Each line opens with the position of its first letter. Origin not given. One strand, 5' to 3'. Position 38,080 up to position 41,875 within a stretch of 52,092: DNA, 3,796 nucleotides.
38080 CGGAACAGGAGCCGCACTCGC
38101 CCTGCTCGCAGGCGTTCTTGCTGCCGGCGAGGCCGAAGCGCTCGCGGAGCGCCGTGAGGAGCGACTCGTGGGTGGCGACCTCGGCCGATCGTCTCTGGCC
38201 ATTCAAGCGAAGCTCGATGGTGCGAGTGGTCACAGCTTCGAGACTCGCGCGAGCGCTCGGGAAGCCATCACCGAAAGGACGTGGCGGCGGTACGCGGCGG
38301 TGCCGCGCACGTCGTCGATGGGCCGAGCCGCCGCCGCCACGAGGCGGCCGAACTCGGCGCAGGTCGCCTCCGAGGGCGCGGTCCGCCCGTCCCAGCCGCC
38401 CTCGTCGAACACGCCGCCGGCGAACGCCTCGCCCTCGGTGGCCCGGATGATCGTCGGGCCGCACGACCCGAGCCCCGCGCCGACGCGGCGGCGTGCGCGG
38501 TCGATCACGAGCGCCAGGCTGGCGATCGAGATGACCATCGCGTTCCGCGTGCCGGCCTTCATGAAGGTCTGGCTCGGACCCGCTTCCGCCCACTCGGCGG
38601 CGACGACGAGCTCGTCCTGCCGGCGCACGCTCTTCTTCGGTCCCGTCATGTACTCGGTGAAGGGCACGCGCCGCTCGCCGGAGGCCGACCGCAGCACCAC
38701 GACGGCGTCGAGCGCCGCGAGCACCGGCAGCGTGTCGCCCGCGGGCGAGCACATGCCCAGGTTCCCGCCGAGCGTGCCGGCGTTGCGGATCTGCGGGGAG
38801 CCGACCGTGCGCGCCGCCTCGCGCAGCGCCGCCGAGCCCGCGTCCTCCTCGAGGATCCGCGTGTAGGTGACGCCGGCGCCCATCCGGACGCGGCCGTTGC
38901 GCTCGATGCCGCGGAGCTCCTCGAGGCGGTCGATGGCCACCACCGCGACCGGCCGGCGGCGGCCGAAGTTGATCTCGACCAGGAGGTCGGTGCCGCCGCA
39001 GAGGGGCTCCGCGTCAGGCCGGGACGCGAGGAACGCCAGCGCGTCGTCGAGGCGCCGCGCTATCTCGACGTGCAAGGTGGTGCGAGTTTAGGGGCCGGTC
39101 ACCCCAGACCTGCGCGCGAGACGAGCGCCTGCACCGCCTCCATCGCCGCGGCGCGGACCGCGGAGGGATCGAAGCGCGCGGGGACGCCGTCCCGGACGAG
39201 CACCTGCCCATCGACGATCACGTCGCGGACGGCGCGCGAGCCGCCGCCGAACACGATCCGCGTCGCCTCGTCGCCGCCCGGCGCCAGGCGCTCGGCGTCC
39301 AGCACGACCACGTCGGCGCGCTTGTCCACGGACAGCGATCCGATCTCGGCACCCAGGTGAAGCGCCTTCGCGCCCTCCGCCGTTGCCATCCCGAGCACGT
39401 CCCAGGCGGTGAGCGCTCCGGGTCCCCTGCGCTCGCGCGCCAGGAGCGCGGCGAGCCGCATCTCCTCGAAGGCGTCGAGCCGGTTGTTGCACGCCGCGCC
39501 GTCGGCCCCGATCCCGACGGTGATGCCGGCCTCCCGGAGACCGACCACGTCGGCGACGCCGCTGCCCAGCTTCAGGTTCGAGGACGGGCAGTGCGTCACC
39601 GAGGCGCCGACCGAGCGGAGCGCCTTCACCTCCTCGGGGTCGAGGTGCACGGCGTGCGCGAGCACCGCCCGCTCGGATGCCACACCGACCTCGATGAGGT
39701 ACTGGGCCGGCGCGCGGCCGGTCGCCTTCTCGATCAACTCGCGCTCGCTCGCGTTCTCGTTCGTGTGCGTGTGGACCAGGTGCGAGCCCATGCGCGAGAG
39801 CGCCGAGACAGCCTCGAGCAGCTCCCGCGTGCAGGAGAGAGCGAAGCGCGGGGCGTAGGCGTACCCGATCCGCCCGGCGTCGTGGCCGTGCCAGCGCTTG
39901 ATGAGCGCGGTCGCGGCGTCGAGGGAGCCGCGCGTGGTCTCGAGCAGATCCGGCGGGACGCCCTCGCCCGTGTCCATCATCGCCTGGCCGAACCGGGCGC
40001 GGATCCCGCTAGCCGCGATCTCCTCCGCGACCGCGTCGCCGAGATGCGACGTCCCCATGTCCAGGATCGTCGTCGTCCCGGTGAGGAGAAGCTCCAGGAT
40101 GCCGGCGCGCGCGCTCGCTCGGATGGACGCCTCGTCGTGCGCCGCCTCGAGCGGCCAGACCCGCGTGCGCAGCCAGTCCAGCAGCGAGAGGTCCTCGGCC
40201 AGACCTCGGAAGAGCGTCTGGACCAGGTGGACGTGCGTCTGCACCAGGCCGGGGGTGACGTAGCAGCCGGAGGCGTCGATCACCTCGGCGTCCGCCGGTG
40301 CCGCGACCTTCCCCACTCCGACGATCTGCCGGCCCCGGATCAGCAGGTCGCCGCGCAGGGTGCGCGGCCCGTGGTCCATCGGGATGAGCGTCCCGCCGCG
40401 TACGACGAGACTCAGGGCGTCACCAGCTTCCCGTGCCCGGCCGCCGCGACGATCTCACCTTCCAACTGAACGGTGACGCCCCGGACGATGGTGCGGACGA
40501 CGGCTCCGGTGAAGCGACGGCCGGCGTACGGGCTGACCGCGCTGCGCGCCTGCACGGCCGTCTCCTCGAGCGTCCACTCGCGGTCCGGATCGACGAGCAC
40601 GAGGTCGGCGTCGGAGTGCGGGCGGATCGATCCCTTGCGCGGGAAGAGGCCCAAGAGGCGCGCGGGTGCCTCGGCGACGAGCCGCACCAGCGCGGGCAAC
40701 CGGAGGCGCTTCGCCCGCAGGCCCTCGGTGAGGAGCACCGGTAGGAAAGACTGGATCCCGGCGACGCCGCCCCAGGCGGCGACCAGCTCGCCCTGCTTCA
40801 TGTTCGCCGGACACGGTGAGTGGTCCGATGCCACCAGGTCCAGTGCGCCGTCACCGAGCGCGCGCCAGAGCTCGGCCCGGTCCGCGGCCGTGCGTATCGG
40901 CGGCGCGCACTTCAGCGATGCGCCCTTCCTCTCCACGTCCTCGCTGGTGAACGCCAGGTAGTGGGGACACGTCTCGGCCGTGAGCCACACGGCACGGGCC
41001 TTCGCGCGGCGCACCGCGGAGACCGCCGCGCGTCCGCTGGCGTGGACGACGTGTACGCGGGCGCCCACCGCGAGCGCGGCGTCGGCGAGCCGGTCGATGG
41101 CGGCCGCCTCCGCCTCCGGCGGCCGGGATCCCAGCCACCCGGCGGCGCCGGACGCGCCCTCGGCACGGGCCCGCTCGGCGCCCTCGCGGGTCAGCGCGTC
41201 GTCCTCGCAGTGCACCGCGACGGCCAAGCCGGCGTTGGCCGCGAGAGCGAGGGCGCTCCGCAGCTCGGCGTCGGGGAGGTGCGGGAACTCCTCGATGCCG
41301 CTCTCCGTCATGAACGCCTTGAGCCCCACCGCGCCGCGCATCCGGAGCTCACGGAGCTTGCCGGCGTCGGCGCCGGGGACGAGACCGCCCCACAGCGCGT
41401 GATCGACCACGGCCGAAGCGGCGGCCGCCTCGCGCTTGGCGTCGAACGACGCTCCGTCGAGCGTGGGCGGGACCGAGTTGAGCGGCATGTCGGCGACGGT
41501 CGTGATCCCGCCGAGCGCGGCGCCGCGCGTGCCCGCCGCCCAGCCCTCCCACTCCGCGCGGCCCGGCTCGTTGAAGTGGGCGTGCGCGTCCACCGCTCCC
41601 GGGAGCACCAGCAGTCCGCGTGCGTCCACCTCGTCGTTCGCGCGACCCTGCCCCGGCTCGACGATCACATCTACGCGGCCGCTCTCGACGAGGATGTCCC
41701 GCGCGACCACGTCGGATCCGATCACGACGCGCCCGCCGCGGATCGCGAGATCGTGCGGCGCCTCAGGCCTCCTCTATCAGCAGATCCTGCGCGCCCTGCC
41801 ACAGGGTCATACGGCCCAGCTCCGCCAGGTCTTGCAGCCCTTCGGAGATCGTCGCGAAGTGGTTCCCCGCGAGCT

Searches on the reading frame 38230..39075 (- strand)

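Call 63: search_protein_families(library=pfam, proteins=[window:38230-39075:-], max_evalue=0.001)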
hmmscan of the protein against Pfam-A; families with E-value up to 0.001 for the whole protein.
window:38230-39075:- (281 aa): 2 families
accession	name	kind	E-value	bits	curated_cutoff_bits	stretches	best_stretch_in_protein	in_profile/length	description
PF00941.27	FAD_binding_5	-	8.7e-43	146.5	27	1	5-159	7-164/170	FAD binding domain in molybdopterin dehydrogenase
PF03450.22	CO_deh_flav_C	-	1.5e-09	38.3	25.5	1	173-277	4-101/102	CO dehydrogenase flavoprotein C-terminal domain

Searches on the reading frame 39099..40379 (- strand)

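Call 63: search_protein_families(library=pfam, proteins=[window:39099-40379:-], max_evalue=0.001)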
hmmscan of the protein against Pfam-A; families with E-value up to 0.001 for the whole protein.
window:39099-40379:- (426 aa): 2 families
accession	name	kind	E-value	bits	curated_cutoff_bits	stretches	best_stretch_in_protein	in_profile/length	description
PF01979.26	Amidohydro_1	-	1.1e-58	199.6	25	1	40-393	1-344/345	Amidohydrolase family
PF07969.17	Amidohydro_3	-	7.6e-16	59.1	29.7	2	201-394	277-471/472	Amidohydrolase family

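Call 64: search_protein_families(library=ncbifam, proteins=[window:39099-40379:-], max_evalue=0.00001)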
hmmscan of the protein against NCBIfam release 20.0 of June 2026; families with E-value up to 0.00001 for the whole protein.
window:39099-40379:- (426 aa): 36 families (the best 25 are shown)
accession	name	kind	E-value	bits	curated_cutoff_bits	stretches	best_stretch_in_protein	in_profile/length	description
NF005557.0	PRK07228.1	equivalog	9.3e-143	476.1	522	1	2-424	14-442/445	5'-deoxyadenosine deaminase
NF004701.0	PRK06038.1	equivalog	1.2e-87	294.5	609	1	9-423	23-430/432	N-ethylammeline chlorohydrolase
NF006055.0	PRK08203.1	equivalog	7.3e-83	278.6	532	1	8-422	25-453/455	8-oxoguanine deaminase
NF006549.0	PRK09045.1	equivalog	8.3e-83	278.4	540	1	29-414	53-434/444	TRZ/ATZ family hydrolase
NF006252.0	PRK08393.1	equivalog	3e-78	263.7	617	1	8-398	19-402/424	N-ethylammeline chlorohydrolase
TIGR02967.1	guan_deamin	equivalog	6.1e-70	236.2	375.4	1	26-363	28-363/401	guanine deaminase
NF006679.0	PRK09228.1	subfamily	2.8e-65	220.8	351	1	11-363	33-388/433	guanine deaminase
NF009059.0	PRK12393.1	equivalog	1.4e-63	215.2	543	1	6-423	25-459/460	amidohydrolase family protein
NF012037.0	PRK15493.1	equivalog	2.8e-63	214.2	779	1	31-401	47-415/435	bifunctional S-methyl-5'-thioadenosine deaminase/S-adenosylhomocysteine deaminase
NF005211.0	PRK06687.1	equivalog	1.6e-61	208.4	703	1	10-398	22-412/419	TRZ/ATZ family protein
NF004995.0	PRK06380.1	subfamily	9.6e-58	196.1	567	1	6-411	18-415/418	metal-dependent hydrolase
NF006056.0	PRK08204.1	subfamily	8.6e-54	183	391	1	9-423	24-444/449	hypothetical protein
NF005540.0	PRK07203.1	equivalog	8.8e-44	149.9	444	1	9-422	21-441/444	putative aminohydrolase SsnA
TIGR03314.1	Se_ssnA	subfamily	9.2e-41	140.1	455.5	1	10-420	21-438/441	putative selenium metabolism protein SsnA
NF006681.0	PRK09229.1-2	equivalog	1.5e-38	132.7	362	1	13-415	25-446/451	formimidoylglutamate deiminase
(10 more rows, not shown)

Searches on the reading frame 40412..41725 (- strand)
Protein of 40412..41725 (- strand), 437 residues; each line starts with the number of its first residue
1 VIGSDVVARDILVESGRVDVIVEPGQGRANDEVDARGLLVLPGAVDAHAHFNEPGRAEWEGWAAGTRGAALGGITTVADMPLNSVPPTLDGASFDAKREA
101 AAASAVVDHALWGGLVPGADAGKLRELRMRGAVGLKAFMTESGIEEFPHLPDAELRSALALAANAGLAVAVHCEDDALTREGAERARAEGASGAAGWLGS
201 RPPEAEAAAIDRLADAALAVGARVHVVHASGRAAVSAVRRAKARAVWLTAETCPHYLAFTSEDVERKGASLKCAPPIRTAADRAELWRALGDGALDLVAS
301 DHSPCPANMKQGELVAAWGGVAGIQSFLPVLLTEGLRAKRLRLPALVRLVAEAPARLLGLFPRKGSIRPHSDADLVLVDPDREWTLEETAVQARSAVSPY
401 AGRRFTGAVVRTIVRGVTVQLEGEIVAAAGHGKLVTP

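Call 63: search_protein_families(library=pfam, proteins=[window:40412-41725:-], max_evalue=0.001)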
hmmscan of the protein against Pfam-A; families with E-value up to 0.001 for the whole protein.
window:40412-41725:- (437 aa): 2 families
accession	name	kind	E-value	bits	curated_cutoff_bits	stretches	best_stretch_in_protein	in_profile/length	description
PF01979.26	Amidohydro_1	-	2.8e-25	89.7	25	1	39-419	1-345/345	Amidohydrolase family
PF07969.17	Amidohydro_3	-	1.8e-15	57.8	29.7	2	338-419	404-471/472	Amidohydrolase family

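Call 64: search_protein_families(library=ncbifam, proteins=[window:40412-41725:-], max_evalue=0.00001)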
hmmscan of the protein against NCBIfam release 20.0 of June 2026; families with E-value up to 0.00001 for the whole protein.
window:40412-41725:- (437 aa): 39 families (the best 25 are shown)
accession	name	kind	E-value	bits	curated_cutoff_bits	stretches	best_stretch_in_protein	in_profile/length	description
TIGR03178.1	allantoinase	equivalog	2.2e-139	465.1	357.85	1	7-435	16-439/441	allantoinase AllB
NF004839.0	PRK06189.1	equivalog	3.8e-138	460.9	631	1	6-436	18-446/451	allantoinase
NF005960.0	PRK08044.1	equivalog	3.2e-101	339.3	688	1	7-434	19-447/453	allantoinase AllB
NF002668.0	PRK02382.1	equivalog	6e-87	292.1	452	1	7-435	12-426/436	dihydroorotase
TIGR00857.1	pyrC_multi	subfamily_domain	5.9e-83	279.1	279.05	1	7-420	4-409/412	dihydroorotase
NF058539.1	ergo_uti2_ErtD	equivalog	1.5e-82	278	650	1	5-436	15-446/449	hydantoin-5-propionate amidohydrolase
NF058538.1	ergo_util_ErtD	equivalog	1.3e-79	268.2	600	1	11-437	21-446/446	hydantoin-5-propionate amidohydrolase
NF006559.0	PRK09060.1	equivalog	6.7e-78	262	482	1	6-434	20-435/444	dihydroorotase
TIGR02033.1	D-hydantoinase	equivalog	8.7e-77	259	393.25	1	5-435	13-452/454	dihydropyrimidinase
NF009941.0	PRK13404.1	subfamily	1.8e-74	251.1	647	1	4-435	17-459/478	dihydropyrimidinase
NF005751.0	PRK07575.1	equivalog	6e-67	226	529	1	6-427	19-427/440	dihydroorotase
NF006836.0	PRK09357.1-1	equivalog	6.1e-66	222.9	538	1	8-426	16-430/432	dihydroorotase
NF006688.0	PRK09236.1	equivalog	1.5e-65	221.7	535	1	7-428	18-434/444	dihydroorotase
NF006841.0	PRK09357.2-2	equivalog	6.3e-64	216.2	640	1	8-419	18-416/421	dihydroorotase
NF006837.0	PRK09357.1-2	equivalog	9.8e-63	212.2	575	1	6-419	16-421/428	dihydroorotase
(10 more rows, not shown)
